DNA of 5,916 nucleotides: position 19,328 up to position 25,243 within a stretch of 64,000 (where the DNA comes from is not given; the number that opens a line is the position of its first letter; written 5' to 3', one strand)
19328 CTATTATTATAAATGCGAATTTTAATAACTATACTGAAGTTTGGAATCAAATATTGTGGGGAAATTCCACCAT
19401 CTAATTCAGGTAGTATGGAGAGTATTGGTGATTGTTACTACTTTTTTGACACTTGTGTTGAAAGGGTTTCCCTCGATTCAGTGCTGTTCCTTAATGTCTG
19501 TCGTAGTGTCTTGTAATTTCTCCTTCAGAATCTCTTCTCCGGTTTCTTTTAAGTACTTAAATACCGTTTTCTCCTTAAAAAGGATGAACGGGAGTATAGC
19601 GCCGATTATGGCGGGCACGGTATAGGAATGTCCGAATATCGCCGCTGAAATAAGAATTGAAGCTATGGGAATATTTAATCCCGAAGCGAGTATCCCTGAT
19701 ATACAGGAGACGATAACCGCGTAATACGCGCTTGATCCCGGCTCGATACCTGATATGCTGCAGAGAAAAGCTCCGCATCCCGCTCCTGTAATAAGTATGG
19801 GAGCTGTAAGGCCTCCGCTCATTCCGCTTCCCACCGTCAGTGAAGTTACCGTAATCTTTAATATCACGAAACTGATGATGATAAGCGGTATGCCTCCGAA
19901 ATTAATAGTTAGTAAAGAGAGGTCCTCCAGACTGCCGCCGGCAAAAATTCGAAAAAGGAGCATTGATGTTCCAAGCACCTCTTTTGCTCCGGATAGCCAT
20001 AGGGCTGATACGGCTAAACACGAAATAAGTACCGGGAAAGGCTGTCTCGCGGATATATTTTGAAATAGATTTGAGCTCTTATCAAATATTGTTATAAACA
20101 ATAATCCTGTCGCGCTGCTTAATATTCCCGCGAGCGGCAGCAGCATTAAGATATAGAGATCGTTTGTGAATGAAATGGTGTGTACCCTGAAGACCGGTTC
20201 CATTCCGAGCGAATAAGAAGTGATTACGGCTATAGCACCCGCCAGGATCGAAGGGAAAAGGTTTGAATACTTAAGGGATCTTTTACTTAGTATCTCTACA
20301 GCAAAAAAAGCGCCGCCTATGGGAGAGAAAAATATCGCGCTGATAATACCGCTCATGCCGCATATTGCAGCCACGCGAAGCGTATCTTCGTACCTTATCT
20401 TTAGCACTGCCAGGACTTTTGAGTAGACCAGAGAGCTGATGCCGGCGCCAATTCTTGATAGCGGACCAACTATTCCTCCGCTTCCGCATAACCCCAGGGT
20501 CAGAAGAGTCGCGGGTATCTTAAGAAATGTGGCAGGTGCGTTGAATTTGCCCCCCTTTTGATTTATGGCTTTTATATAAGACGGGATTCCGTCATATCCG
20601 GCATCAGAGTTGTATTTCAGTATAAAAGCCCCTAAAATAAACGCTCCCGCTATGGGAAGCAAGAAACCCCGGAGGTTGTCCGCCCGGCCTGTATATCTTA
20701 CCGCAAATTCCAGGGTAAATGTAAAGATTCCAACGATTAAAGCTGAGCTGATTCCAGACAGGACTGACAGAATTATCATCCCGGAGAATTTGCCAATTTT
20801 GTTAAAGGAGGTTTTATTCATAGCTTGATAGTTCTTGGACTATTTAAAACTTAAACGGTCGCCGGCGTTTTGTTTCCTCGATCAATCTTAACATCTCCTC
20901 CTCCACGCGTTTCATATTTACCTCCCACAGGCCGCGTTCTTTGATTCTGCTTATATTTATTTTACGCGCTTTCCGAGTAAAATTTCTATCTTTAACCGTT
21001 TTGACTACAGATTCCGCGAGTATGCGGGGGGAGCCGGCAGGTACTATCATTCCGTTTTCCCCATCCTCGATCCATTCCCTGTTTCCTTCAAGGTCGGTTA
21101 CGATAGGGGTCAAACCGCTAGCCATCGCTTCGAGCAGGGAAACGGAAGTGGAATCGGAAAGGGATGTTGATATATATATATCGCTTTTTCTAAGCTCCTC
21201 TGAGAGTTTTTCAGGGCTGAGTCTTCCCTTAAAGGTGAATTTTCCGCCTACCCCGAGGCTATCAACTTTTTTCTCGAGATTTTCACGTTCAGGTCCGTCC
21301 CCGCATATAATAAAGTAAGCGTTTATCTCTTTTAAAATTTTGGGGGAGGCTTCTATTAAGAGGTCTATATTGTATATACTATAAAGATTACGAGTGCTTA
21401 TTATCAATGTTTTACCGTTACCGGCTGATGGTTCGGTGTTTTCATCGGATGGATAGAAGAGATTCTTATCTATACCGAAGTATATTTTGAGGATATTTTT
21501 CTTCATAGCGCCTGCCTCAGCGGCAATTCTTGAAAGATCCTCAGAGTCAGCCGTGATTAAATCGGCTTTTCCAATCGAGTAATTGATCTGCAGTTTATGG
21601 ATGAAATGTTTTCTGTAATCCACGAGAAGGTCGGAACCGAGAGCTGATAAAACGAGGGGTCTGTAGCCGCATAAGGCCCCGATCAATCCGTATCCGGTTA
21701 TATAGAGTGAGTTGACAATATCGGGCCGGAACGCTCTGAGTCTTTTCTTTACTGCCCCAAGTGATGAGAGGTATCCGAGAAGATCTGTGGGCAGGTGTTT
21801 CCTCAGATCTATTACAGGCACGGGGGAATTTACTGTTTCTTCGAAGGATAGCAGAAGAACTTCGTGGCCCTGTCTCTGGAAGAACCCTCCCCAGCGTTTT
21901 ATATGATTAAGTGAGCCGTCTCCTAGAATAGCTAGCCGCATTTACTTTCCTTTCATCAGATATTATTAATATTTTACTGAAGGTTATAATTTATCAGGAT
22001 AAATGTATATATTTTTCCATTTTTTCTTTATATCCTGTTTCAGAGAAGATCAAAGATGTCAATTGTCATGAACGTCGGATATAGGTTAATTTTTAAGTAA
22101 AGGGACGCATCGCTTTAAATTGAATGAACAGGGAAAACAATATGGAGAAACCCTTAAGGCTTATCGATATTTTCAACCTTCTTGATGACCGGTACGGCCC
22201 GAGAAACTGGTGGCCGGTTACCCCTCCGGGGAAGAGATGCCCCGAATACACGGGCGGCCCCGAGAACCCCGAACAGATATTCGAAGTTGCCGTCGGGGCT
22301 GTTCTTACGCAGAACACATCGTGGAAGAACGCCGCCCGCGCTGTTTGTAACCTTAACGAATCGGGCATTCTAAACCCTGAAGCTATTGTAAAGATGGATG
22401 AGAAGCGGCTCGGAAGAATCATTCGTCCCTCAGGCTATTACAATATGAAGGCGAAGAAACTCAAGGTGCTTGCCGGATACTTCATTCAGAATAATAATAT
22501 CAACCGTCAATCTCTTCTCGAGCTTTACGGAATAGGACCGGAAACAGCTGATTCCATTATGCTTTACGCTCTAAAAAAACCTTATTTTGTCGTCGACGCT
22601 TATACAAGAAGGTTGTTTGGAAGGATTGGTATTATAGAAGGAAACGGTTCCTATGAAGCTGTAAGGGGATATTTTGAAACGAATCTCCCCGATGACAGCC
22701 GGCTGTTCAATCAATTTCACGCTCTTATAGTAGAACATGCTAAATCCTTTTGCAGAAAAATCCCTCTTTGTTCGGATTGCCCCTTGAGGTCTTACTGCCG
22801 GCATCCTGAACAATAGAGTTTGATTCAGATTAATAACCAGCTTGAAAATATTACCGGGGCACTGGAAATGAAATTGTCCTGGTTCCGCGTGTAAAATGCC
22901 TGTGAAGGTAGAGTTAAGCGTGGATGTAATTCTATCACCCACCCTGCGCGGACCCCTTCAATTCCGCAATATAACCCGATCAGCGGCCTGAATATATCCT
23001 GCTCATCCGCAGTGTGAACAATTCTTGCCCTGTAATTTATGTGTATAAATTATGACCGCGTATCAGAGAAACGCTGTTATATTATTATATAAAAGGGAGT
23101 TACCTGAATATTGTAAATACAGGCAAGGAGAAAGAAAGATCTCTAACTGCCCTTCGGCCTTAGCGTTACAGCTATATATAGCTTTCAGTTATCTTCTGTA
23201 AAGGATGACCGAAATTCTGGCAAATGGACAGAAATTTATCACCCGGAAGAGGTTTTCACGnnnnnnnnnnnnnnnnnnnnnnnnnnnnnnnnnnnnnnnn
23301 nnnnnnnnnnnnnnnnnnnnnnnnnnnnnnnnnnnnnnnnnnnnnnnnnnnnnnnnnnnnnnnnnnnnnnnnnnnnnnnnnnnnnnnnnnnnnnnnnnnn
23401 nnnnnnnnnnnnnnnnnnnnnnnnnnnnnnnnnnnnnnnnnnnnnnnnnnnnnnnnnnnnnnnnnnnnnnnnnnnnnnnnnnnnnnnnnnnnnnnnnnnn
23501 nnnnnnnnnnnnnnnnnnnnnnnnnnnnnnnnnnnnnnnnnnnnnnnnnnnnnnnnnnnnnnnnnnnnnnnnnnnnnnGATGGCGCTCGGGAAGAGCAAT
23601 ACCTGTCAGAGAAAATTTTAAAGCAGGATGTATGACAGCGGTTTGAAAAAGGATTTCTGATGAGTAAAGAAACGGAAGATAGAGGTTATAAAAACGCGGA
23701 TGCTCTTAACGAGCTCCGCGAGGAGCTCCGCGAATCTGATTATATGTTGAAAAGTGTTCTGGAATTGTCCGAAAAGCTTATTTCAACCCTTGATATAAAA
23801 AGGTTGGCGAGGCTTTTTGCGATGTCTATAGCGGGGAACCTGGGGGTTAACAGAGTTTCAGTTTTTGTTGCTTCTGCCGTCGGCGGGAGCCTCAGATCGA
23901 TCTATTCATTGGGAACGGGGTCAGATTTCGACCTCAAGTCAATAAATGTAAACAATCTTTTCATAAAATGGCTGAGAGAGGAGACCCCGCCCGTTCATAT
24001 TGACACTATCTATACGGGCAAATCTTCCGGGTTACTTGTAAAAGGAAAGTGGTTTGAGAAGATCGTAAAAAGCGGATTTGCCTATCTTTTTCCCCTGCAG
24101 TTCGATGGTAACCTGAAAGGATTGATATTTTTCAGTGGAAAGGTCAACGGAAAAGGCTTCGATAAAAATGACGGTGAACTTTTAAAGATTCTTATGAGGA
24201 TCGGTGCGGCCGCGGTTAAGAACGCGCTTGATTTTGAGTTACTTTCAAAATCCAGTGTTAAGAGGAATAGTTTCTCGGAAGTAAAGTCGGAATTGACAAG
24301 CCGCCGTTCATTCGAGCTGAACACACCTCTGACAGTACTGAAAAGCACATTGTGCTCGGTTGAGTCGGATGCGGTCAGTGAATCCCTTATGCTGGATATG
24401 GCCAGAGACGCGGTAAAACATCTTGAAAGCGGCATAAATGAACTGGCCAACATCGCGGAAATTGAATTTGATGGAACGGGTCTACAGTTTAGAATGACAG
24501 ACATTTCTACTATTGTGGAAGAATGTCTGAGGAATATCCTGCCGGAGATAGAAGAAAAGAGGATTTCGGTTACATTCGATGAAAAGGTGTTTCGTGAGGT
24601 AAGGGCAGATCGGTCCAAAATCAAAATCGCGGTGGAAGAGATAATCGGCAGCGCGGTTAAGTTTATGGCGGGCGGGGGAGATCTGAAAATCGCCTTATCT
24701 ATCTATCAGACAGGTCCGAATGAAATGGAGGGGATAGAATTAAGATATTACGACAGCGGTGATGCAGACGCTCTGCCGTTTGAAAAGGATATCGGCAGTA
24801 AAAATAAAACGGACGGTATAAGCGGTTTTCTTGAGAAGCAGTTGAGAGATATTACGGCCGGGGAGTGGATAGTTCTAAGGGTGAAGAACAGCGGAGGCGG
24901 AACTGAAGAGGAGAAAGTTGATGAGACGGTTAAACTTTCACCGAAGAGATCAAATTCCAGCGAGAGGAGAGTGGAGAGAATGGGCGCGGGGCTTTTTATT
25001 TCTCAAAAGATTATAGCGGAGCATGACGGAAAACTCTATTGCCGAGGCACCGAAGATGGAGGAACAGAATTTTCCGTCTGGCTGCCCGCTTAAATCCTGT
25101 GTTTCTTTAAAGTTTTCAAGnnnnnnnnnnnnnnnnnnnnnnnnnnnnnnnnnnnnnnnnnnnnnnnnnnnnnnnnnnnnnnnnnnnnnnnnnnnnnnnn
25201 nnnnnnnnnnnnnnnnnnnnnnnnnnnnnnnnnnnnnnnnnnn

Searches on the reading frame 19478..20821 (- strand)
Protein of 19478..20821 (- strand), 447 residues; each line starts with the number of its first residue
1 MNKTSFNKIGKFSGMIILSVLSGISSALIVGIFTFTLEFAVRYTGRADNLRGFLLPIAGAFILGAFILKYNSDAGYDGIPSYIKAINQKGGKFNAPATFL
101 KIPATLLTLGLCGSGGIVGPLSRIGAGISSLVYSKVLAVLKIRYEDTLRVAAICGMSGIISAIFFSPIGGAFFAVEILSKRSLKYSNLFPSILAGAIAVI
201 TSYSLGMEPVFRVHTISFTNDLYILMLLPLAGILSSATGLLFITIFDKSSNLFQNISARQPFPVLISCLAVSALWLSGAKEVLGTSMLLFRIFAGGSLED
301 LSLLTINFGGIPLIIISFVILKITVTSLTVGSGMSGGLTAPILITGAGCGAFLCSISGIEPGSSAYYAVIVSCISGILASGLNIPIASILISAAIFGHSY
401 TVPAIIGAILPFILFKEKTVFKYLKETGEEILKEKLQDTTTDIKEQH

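Call 35: search_protein_families(library=pfam, proteins=[window:19478-20821:-], max_evalue=0.001)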
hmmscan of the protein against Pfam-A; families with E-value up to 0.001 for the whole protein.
window:19478-20821:- (447 aa): 1 family
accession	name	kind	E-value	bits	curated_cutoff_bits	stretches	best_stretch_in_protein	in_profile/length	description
PF00654.25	Voltage_CLC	-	1.2e-43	150.1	24.8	1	59-410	1-340/346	Voltage gated chloride channel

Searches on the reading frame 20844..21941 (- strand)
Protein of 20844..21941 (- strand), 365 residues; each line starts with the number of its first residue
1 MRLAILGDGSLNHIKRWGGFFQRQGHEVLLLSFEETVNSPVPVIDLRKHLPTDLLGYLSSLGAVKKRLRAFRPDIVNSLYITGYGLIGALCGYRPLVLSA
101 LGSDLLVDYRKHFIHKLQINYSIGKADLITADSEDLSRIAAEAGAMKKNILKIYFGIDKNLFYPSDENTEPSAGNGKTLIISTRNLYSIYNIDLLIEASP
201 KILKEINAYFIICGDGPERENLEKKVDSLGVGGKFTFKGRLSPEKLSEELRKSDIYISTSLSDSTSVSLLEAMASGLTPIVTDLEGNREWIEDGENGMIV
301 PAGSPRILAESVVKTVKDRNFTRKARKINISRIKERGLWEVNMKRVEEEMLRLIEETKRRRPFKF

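Call 35: search_protein_families(library=pfam, proteins=[window:20844-21941:-], max_evalue=0.001)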
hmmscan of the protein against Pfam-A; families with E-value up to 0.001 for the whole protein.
window:20844-21941:- (365 aa): 6 families
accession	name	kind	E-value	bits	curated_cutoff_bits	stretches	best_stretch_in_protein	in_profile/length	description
PF00534.26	Glycos_transf_1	-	6.2e-32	110.9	26.4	1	175-327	13-167/172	Glycosyl transferases group 1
PF13692.12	Glyco_trans_1_4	-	1.8e-28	100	27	1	182-318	6-142/142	Glycosyl transferases group 1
PF13477.12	Glyco_trans_4_2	-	3.9e-15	56.7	23.4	1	3-133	2-139/139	Glycosyl transferase 4-like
PF13439.12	Glyco_transf_4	-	7.8e-08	33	28.5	1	9-159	3-168/170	Glycosyltransferase Family 4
PF22772.2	WsaF_C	-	0.00015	22.1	27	1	184-309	13-129/133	WsaF, C-terminal domain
PF13579.12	Glyco_trans_4_4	-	0.00016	22.5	29.7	1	21-150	14-152/158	Glycosyl transferase 4-like domain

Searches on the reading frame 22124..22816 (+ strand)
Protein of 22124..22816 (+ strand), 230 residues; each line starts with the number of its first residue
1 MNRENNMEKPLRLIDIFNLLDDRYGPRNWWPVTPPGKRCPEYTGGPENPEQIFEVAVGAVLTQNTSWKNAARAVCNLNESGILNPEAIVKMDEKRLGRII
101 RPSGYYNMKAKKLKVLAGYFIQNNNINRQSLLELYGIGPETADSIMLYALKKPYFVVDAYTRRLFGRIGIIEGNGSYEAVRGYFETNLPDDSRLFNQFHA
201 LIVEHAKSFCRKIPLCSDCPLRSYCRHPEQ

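Call 35: search_protein_families(library=pfam, proteins=[window:22124-22816:+], max_evalue=0.001)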
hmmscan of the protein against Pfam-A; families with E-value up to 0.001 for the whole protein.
window:22124-22816:+ (230 aa): 1 family
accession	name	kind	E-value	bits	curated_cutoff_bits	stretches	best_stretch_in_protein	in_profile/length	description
PF00730.31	HhH-GPD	-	1.9e-17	64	26.2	1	57-186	1-104/108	HhH-GPD superfamily base excision DNA repair protein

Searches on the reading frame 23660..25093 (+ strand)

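Call 35: search_protein_families(library=pfam, proteins=[window:23660-25093:+], max_evalue=0.001)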
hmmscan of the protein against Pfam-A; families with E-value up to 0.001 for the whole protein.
window:23660-25093:+ (477 aa): 1 family
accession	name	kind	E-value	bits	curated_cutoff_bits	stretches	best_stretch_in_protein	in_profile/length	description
PF02518.31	HATPase_c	-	3e-14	53.8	26.4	1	399-476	34-108/111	Histidine kinase-, DNA gyrase B-, and HSP90-like ATPase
